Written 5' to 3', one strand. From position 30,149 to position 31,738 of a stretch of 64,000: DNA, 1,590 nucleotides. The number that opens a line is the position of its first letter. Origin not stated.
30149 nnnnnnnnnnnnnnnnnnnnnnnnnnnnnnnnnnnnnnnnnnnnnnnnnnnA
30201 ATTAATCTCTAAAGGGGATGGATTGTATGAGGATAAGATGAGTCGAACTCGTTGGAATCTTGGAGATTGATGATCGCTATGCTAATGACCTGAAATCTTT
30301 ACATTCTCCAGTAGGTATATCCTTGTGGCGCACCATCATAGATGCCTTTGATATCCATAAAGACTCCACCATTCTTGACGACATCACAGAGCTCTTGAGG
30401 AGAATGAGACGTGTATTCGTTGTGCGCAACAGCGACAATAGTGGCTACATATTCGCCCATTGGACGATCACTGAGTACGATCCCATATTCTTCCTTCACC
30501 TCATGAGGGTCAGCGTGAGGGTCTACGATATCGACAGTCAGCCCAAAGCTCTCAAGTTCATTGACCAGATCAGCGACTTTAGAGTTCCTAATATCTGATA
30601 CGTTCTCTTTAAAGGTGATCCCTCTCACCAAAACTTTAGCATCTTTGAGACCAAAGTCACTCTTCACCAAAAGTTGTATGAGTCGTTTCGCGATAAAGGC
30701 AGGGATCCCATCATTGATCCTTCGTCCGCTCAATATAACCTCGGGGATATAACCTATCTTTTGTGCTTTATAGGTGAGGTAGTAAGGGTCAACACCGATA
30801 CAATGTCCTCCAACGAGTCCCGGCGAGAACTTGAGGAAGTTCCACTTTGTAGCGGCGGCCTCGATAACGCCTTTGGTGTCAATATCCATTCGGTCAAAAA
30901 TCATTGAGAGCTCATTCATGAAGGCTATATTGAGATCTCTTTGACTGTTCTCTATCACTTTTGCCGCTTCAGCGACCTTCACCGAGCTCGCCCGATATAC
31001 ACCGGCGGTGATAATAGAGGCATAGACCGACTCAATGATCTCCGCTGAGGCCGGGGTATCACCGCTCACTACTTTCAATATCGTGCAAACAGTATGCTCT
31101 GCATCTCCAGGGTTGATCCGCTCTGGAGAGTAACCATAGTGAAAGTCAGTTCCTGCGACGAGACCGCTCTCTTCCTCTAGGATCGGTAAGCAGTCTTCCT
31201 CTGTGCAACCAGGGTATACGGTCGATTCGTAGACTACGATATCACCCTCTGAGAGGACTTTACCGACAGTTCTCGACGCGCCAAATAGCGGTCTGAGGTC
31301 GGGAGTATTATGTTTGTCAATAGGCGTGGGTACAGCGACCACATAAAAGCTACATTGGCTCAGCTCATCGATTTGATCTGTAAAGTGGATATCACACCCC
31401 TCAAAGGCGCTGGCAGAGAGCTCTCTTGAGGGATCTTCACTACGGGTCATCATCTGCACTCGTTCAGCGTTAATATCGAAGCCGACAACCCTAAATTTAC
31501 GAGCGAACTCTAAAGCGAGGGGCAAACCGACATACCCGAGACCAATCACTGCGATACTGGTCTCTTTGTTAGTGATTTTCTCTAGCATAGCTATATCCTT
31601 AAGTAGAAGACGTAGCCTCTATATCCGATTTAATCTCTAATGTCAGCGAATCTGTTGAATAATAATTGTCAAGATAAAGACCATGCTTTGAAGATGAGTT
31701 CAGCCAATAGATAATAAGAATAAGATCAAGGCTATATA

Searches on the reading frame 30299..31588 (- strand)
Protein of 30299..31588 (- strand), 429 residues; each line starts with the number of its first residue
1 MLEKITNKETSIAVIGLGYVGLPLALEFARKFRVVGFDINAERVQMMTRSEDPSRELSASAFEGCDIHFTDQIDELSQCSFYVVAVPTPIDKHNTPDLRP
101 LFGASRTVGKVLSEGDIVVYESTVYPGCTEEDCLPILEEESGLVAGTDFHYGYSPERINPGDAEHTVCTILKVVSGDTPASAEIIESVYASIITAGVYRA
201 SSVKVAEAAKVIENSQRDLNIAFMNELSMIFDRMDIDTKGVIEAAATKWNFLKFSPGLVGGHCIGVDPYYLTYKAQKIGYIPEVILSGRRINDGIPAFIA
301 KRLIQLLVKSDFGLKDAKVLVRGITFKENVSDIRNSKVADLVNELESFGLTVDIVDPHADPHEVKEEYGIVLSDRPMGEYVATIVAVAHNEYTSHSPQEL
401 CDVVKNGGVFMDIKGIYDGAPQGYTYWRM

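Call 3: search_protein_families(library=ncbifam, proteins=[window:30299-31588:-], max_evalue=0.00001)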
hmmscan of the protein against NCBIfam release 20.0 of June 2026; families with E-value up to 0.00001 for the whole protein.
window:30299-31588:- (429 aa): 7 families
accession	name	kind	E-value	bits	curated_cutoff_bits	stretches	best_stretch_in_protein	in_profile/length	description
NF011729.0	PRK15182.1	equivalog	2.2e-144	481.4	592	1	9-416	6-415/425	Vi polysaccharide biosynthesis UDP-N-acetylglucosamine C-6 dehydrogenase TviB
TIGR03026.1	NDP-sugDHase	subfamily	2.3e-109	365.9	189.8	1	11-411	2-409/413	nucleotide sugar dehydrogenase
NF040825.1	UDPMaNacDH_Arch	equivalog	1.1e-60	205.7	750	1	11-426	2-410/418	UDP-N-acetyl-D-mannosamine dehydrogenase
NF008286.0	PRK11064.1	equivalog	2.2e-55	187.9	459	1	10-401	4-408/420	UDP-N-acetyl-D-mannosamine dehydrogenase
NF041297.1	UDPGDh_AglM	equivalog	4.3e-37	128.1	670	1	11-368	2-367/429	UDP-glucose 6-dehydrogenase AglM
NF047673.2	TeichurnBiosyTuaD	equivalog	7.2e-25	88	700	1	11-362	3-356/439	UDP-glucose 6-dehydrogenase TuaD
NF011631.0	PRK15057.1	equivalog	9.2e-07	28.3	757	1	12-276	3-266/388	UDP-glucose 6-dehydrogenase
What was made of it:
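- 30299..31588 (-): Neighbouring nucleotide-sugar dehydrogenase (TviB-like, 429 aa), 99 nt upstream on the same strand. It is context and not demonstrably part of the pathway. TIGR03026 scores 366 bits against a cut-off of 190; the TviB model scores 481 against 592 (call 3).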

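Call 4: search_protein_families(library=pfam, proteins=[window:30299-31588:-], max_evalue=0.00001)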
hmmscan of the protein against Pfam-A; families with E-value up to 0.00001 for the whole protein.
window:30299-31588:- (429 aa): 3 families
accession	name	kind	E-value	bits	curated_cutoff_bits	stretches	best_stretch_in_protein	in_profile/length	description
PF03721.20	UDPG_MGDP_dh_N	-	1.1e-31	110.3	27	1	11-185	2-184/187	UDP-glucose/GDP-mannose dehydrogenase family, NAD binding domain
PF00984.24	UDPG_MGDP_dh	-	7.1e-24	84.2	25.4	1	205-293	2-93/94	UDP-glucose/GDP-mannose dehydrogenase family, central domain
PF03720.21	UDPG_MGDP_dh_C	-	1e-18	68.1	30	1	321-418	2-102/103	UDP-glucose/GDP-mannose dehydrogenase family, UDP binding domain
